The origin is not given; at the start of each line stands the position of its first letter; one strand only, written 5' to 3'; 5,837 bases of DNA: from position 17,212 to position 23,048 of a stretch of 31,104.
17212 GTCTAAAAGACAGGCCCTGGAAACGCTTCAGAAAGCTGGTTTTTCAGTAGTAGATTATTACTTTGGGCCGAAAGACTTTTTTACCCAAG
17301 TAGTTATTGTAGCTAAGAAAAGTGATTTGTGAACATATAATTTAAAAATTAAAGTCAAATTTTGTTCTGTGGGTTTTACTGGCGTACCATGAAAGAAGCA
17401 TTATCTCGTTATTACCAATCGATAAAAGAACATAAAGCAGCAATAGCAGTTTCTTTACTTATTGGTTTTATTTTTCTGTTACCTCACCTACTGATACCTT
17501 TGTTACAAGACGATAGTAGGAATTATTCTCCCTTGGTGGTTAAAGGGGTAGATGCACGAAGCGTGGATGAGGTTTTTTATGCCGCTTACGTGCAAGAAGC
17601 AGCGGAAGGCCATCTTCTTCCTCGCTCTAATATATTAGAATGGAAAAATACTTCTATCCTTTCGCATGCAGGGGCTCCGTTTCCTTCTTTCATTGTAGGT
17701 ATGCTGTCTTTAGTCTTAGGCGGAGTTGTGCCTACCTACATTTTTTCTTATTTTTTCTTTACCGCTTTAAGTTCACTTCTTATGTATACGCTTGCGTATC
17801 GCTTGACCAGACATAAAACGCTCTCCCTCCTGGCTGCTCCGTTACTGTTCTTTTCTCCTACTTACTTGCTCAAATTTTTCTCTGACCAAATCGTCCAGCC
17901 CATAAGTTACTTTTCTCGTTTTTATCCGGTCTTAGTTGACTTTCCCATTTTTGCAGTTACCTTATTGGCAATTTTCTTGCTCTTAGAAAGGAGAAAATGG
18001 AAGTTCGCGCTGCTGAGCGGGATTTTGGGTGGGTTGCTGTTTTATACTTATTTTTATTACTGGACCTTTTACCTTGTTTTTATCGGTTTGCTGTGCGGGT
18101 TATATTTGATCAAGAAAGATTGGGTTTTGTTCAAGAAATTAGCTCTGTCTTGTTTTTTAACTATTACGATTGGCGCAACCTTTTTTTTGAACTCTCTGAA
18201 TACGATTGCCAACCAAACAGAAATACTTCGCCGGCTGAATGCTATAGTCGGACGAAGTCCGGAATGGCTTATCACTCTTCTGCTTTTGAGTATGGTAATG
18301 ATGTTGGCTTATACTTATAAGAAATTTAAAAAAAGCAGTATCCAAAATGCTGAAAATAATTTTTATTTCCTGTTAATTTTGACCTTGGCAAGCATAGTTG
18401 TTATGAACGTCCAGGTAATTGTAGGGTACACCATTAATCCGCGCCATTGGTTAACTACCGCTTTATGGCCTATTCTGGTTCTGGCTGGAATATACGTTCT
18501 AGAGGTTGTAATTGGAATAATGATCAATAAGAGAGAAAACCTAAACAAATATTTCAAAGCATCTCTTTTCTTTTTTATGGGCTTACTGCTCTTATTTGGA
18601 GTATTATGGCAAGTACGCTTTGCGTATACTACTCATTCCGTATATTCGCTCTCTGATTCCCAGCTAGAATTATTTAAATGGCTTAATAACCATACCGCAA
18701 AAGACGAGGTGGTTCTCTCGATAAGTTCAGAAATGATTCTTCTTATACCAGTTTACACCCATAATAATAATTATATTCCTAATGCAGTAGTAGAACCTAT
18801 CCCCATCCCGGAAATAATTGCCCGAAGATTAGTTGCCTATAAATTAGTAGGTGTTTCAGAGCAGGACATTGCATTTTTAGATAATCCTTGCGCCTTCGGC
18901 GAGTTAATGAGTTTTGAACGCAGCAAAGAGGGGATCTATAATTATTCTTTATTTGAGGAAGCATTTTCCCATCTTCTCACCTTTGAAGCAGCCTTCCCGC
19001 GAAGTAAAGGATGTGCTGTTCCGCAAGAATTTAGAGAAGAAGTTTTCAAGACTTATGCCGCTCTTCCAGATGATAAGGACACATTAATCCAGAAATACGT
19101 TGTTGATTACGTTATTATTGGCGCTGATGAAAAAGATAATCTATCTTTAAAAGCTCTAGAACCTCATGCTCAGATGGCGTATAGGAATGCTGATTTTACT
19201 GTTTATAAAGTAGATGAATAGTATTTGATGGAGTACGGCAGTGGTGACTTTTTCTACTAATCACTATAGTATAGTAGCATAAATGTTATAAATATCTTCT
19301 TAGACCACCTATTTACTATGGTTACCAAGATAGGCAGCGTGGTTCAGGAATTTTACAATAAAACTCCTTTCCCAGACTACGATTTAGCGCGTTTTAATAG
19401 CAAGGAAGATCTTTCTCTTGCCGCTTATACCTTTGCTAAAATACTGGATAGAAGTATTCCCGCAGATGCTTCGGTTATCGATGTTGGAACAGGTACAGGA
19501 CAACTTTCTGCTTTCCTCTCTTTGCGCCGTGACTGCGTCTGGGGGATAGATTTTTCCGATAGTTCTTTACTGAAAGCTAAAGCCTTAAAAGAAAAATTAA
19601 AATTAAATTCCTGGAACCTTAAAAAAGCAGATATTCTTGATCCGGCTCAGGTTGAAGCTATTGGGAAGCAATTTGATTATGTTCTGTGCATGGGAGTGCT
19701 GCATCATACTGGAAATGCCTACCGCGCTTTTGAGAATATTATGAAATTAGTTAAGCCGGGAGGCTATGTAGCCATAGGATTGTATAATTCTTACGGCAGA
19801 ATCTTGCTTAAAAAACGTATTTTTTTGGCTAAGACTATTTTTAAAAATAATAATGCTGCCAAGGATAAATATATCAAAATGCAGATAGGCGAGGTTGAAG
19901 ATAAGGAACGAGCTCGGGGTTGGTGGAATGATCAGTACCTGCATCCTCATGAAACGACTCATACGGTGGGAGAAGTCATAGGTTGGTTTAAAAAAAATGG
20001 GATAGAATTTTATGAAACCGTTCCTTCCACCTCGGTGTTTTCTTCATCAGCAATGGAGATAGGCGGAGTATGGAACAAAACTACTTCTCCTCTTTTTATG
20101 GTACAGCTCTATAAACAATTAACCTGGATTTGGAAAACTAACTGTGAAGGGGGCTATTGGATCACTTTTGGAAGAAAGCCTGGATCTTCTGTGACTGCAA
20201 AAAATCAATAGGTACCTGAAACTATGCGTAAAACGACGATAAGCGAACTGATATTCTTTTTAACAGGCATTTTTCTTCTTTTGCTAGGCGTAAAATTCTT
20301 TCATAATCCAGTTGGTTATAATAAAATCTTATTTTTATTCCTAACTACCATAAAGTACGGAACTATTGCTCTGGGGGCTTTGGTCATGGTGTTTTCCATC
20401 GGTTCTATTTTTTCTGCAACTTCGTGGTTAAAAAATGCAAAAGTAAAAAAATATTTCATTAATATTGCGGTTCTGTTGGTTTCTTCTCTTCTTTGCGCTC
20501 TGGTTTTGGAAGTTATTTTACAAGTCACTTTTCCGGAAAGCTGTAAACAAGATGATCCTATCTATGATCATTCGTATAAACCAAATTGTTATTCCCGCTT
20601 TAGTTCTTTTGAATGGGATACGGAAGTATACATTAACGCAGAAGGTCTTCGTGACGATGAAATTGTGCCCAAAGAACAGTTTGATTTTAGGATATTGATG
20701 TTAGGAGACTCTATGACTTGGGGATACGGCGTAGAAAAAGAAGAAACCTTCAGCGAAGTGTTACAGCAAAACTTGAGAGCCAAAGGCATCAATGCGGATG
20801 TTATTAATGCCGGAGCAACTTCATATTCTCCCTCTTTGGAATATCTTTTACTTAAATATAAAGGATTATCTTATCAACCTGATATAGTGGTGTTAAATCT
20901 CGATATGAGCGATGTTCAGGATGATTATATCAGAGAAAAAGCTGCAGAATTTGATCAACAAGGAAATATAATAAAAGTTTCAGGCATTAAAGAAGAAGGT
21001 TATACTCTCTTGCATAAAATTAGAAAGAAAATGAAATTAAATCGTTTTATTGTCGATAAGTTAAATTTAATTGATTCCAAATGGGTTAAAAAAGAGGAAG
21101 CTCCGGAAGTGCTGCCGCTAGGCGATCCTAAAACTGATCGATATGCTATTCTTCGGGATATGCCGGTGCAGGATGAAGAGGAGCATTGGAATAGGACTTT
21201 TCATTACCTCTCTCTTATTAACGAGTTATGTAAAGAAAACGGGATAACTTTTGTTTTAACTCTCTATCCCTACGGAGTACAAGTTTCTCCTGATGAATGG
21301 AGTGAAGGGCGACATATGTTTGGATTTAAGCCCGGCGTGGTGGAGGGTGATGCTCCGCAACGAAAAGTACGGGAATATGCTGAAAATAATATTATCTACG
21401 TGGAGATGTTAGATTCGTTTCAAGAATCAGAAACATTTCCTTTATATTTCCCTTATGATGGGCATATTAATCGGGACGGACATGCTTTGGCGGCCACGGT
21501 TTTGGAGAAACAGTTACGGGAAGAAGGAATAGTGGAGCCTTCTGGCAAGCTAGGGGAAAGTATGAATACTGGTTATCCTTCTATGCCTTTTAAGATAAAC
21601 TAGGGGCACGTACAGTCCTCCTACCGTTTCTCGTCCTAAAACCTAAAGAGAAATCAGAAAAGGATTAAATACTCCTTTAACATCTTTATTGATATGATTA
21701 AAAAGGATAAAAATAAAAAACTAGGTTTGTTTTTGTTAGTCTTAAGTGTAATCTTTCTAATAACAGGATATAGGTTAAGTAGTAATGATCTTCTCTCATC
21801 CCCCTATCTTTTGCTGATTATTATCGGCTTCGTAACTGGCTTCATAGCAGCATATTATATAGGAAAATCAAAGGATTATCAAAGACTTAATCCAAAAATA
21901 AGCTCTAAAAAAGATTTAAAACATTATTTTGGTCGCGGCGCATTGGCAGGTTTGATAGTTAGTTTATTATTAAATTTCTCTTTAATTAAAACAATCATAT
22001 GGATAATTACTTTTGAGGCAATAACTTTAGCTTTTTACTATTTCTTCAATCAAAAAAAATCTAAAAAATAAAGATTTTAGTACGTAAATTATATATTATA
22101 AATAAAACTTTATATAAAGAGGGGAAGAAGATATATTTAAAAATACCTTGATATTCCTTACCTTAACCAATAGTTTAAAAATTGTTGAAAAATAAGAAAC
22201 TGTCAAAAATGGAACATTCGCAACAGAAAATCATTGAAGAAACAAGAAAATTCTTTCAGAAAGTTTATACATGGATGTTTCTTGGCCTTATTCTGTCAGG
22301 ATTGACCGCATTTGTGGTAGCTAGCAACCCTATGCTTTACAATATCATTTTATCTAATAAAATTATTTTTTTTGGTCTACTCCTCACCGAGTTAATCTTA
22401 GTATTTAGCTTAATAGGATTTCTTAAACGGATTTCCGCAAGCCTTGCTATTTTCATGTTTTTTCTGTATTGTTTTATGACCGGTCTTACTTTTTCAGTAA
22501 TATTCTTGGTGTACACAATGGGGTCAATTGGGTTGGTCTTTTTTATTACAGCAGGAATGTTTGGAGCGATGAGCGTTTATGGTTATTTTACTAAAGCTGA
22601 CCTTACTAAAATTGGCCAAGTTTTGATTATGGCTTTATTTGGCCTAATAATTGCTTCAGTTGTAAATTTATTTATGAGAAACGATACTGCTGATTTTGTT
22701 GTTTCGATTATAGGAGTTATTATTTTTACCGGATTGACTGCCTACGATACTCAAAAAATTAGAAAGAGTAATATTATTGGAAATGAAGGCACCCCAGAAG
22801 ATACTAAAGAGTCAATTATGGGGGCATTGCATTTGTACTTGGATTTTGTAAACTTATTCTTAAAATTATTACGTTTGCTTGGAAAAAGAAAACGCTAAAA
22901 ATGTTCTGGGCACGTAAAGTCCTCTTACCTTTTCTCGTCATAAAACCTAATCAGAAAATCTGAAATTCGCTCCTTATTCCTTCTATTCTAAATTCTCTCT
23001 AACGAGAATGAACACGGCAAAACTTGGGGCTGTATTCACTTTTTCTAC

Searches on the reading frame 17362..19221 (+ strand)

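Call 5: search_protein_families(library=pfam, proteins=[window:17362-19221:+], max_evalue=0.001)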
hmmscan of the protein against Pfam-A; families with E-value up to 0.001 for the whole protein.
window:17362-19221:+ (619 aa): 0 families

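Call 41: search_protein_families(library=pfam, proteins=[window:17362-19221:+], max_evalue=10)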
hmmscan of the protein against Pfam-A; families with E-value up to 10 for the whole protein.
window:17362-19221:+ (619 aa): 0 families

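Call 88: search_protein_families(library=ncbifam, proteins=[window:17362-19221:+], max_evalue=0.001)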
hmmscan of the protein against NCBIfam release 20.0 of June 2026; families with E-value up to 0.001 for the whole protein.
window:17362-19221:+ (619 aa): 1 family
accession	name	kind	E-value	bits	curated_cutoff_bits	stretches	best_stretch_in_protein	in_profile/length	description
NF045951.1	MAG0110_fam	subfamily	8.7e-05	21.9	98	1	285-415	4-133/237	MAG0110 family membrane protein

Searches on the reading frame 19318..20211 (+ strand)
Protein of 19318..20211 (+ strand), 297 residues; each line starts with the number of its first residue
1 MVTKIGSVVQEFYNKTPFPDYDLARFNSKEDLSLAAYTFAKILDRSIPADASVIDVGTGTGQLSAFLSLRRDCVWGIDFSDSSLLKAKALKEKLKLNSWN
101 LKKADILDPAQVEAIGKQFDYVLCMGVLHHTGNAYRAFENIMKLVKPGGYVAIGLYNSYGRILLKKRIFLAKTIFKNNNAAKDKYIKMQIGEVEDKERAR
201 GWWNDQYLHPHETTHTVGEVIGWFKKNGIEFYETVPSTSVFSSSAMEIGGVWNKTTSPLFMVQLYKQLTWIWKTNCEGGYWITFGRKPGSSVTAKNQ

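Call 5: search_protein_families(library=pfam, proteins=[window:19318-20211:+], max_evalue=0.001)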
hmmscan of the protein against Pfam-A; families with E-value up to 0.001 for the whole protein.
window:19318-20211:+ (297 aa): 11 families
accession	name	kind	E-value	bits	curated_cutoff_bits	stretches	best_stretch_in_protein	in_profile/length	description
PF13847.12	Methyltransf_31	-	2.8e-17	63.2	27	1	50-164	4-114/145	Methyltransferase domain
PF08242.18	Methyltransf_12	-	6.3e-16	59.3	30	1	54-150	1-97/98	Methyltransferase domain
PF13649.12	Methyltransf_25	-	4.1e-14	53.5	27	1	53-149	1-97/97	Methyltransferase domain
PF08241.18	Methyltransf_11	-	5.2e-14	53.1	21.2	1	54-153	1-95/95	Methyltransferase domain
PF13489.12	Methyltransf_23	-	2.8e-13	50.4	27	1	42-172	16-124/164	Methyltransferase domain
PF01728.25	FtsJ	-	4.4e-06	27.2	24.1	1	35-165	5-138/181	FtsJ-like methyltransferase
PF06325.19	PrmA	-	2e-05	24.7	22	1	41-152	153-257/296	Ribosomal protein L11 methyltransferase (PrmA)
PF05175.20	MTS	-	0.00011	22.4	23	1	29-133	13-113/170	Methyltransferase small domain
PF03848.20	TehB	-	0.00034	20.5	20.4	1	51-152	32-131/193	Tellurite resistance protein TehB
PF13679.12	Methyltransf_32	-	0.00093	19.6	27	0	48-131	24-111/143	Methyltransferase domain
PF08003.17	Methyltransf_9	-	0.00097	18.6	23.8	0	50-149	116-213/315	Protein of unknown function (DUF1698)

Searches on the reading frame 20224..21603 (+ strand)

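Call 5: search_protein_families(library=pfam, proteins=[window:20224-21603:+], max_evalue=0.001)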
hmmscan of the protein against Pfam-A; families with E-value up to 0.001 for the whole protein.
window:20224-21603:+ (459 aa): 3 families
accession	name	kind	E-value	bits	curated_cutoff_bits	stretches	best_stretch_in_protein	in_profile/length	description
PF13472.12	Lipase_GDSL_2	-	8.5e-10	39.8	32.9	1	160-421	2-177/178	GDSL-like Lipase/Acylhydrolase family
PF16822.11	ALGX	-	7.8e-05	22.9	26.5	1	315-434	18-133/268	SGNH hydrolase-like domain, acetyltransferase AlgX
PF00657.28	Lipase_GDSL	-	0.00095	19.8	23.6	0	157-235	1-93/208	GDSL-like Lipase/Acylhydrolase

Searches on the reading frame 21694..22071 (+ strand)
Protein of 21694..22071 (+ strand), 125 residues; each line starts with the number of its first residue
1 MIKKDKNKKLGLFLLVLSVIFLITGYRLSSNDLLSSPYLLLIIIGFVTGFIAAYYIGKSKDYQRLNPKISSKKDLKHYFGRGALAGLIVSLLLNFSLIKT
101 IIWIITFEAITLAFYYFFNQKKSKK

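Call 5: search_protein_families(library=pfam, proteins=[window:21694-22071:+], max_evalue=0.001)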
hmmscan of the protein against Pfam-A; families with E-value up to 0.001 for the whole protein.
window:21694-22071:+ (125 aa): 0 families

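Call 41: search_protein_families(library=pfam, proteins=[window:21694-22071:+], max_evalue=10)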
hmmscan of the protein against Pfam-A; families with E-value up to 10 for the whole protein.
window:21694-22071:+ (125 aa): 18 families
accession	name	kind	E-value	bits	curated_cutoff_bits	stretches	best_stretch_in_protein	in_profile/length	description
PF01148.25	CTP_transf_1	-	0.0017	18.7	24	1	10-112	106-206/264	Cytidylyltransferase family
PF05940.17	NnrS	-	0.0087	15.9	28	1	12-114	223-320/371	NnrS protein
PF12420.13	DUF3671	-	0.0095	15.9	34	1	2-66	151-219/223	Fam-L, Fam-M like protein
PF06836.17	DUF1240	-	0.045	14.9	24.3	1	12-58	20-66/95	Protein of unknown function (DUF1240)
PF13113.11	DUF3970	-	0.046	14.4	21.1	1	58-78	29-50/55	Protein of unknown function (DUF3970)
PF13858.11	DUF4199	-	0.048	14.5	32.3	1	10-110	2-92/165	Protein of unknown function (DUF4199)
PF24838.2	8xMP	-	0.075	13.3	30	1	10-64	22-78/136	Octameric membrane protein family (8xMP)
PF00654.25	Voltage_CLC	-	0.13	11.9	24.8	1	30-96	155-218/346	Voltage gated chloride channel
PF10864.13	DUF2663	-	0.14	12.9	25.2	1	9-60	24-78/127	Protein of unknown function (DUF2663)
PF03672.18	UPF0154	-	0.15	12.4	27.1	1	42-72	5-33/60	Uncharacterised protein family (UPF0154)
PF11239.13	DUF3040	-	0.18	12.5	24.7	1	10-54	47-83/84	Protein of unknown function (DUF3040)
PF05105.17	Phage_holin_4_1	-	0.21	12.1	22.2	1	38-118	17-84/116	Bacteriophage holin family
PF11990.13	DUF3487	-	0.37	11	27.8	1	71-118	21-67/114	Protein of unknown function (DUF3487)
PF04246.17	RseC_MucC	-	0.41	11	24.4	1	18-69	78-128/130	Positive regulator of sigma(E), RseC/MucC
PF19942.4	DUF6404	-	0.55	11.1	27.6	1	12-62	57-106/115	Family of unknown function (DUF6404)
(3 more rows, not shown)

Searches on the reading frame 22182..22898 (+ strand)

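Call 5: search_protein_families(library=pfam, proteins=[window:22182-22898:+], max_evalue=0.001)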
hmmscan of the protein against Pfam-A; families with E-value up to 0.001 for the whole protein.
window:22182-22898:+ (238 aa): 1 family
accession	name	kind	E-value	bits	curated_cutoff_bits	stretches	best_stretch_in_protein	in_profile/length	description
PF01027.25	Bax1-I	-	1e-57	195.7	34.1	1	22-233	1-207/207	Inhibitor of apoptosis-promoting Bax1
